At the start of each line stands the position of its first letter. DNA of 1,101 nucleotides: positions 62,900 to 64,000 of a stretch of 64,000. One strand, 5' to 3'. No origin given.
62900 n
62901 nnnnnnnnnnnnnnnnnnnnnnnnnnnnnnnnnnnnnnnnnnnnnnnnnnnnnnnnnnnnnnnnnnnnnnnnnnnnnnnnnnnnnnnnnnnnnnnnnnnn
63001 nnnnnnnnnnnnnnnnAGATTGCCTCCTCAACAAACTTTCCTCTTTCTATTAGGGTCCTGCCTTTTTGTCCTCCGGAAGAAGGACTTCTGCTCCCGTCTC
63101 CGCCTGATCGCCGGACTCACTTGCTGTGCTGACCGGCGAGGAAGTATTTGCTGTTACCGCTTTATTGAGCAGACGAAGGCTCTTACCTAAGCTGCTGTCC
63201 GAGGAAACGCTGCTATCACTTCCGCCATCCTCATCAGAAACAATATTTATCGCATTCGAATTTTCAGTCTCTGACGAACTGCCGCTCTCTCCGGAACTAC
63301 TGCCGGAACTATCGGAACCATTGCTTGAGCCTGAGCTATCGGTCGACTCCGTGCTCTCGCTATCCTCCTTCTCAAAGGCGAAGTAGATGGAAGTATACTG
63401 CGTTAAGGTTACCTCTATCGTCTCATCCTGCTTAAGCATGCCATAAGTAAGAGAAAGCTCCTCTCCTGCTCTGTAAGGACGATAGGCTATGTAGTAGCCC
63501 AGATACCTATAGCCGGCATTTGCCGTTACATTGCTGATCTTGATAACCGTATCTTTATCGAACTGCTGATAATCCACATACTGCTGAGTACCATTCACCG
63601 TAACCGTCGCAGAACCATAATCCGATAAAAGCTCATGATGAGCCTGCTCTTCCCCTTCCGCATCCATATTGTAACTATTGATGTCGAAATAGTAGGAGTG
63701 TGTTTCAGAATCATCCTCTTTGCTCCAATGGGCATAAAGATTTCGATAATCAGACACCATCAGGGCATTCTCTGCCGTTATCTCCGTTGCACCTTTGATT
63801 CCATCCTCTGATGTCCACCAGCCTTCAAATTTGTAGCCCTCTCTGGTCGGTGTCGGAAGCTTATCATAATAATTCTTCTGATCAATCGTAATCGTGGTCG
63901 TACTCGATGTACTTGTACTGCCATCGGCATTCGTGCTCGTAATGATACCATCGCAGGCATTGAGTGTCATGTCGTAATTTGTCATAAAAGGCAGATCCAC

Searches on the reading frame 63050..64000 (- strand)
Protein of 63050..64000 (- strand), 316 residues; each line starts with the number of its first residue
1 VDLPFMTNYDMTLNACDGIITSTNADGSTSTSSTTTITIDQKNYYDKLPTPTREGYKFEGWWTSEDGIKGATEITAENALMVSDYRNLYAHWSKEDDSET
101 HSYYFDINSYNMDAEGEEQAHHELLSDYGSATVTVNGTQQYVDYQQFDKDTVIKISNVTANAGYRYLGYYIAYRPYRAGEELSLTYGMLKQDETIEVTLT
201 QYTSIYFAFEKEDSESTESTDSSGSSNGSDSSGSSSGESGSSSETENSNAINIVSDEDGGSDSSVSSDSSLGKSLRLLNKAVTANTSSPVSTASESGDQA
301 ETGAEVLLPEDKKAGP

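Call 48: search_protein_families(library=pfam, proteins=[window:63050-64000:-], max_evalue=0.001)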
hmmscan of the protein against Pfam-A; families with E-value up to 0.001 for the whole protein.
window:63050-64000:- (316 aa): 1 family
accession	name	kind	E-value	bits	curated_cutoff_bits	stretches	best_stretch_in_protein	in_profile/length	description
PF09479.16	Flg_new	-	1e-08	35.6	27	1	24-91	6-65/65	Listeria-Bacteroides repeat domain (List_Bact_rpt)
